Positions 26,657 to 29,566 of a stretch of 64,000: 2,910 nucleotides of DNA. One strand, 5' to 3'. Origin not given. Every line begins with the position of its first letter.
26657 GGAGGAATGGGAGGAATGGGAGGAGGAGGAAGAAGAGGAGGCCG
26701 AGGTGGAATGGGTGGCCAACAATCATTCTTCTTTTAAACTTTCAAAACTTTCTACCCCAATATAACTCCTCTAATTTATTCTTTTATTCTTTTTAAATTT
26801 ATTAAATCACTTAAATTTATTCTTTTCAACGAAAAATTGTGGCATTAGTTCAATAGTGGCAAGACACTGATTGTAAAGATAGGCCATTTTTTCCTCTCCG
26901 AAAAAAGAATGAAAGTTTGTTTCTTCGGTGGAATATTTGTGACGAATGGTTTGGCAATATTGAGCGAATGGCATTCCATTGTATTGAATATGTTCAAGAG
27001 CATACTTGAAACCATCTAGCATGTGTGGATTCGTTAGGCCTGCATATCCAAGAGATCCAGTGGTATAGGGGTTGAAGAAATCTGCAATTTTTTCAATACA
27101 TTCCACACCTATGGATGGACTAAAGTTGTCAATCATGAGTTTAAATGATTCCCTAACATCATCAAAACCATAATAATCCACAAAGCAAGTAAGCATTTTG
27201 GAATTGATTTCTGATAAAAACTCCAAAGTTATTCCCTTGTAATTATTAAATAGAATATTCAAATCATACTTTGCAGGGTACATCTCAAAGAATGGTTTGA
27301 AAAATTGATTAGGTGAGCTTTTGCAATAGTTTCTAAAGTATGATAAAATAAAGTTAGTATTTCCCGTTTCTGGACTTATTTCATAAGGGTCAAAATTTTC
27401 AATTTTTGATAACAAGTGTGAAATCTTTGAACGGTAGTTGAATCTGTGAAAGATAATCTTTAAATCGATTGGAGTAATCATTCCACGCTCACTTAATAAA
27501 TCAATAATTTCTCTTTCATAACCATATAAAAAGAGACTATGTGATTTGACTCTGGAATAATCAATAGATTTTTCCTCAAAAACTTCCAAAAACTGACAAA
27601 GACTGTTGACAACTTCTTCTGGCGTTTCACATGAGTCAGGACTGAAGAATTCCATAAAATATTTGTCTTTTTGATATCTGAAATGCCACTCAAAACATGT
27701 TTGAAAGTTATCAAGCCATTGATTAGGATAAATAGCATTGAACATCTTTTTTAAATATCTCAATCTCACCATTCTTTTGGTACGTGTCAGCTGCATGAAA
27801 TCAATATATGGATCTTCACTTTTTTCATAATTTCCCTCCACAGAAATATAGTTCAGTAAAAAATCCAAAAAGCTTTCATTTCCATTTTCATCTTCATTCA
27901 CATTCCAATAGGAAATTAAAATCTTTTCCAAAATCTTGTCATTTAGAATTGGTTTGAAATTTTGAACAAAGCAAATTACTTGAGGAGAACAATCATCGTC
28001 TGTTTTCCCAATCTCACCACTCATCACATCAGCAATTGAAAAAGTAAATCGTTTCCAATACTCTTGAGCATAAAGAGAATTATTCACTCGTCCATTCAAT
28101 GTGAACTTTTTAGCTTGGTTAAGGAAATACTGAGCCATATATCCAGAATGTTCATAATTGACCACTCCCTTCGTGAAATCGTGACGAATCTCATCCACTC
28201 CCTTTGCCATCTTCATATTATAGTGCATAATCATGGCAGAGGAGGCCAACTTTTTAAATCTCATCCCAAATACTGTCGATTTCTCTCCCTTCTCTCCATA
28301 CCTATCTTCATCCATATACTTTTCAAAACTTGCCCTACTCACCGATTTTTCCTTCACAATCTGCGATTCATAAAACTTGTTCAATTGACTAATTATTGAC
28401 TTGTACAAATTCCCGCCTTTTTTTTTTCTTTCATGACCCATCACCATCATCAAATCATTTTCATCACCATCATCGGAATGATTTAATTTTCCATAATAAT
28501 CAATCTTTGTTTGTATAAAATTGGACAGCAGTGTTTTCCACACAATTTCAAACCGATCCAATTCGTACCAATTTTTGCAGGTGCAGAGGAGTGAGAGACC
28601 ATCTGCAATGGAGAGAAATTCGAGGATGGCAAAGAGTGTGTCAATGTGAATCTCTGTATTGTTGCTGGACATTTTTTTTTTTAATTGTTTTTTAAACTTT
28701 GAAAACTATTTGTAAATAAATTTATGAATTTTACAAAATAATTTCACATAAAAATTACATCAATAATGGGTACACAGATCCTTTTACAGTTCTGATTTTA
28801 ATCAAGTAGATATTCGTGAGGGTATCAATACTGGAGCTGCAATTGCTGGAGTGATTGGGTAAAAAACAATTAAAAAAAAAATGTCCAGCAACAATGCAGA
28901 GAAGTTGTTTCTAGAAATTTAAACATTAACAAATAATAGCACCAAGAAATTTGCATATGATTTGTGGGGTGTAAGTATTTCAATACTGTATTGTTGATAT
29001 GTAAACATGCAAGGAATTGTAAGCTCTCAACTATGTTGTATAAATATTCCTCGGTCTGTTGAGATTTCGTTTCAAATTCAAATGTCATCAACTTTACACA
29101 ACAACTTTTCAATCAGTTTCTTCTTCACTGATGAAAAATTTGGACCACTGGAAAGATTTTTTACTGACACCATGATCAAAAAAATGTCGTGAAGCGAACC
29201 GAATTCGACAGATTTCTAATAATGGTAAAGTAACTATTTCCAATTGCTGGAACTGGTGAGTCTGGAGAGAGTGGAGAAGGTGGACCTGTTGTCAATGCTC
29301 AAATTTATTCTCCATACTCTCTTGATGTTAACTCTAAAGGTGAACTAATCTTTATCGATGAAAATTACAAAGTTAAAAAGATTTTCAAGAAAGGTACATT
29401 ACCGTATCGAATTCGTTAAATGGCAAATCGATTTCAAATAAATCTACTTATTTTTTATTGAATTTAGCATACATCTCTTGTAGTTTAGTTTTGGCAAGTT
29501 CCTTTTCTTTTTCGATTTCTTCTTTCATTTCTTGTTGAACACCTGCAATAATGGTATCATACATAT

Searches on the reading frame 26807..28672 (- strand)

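Call 18: search_protein_families(library=pfam, max_evalue=0.01, proteins=[window:26807-28672:-])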
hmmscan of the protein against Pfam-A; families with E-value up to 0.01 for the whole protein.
window:26807-28672:- (621 aa): 1 family
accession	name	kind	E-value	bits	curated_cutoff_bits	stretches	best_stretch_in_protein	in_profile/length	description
PF12937.12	F-box-like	-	0.0012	19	24.3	1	13-48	9-44/47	F-box-like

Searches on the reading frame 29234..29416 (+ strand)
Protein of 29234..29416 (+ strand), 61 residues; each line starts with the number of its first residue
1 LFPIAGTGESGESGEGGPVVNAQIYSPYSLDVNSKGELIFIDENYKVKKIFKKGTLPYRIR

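Call 83: search_protein_families(library=pfam, max_evalue=1, proteins=[window:29234-29416:+])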
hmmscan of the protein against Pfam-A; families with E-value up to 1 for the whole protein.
seq(61 aa): 1 family
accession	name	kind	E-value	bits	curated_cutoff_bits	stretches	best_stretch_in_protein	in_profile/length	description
PF25021.1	TEN_NHL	-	0.016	14.6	27.1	1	9-55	126-171/357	Teneurin NHL domain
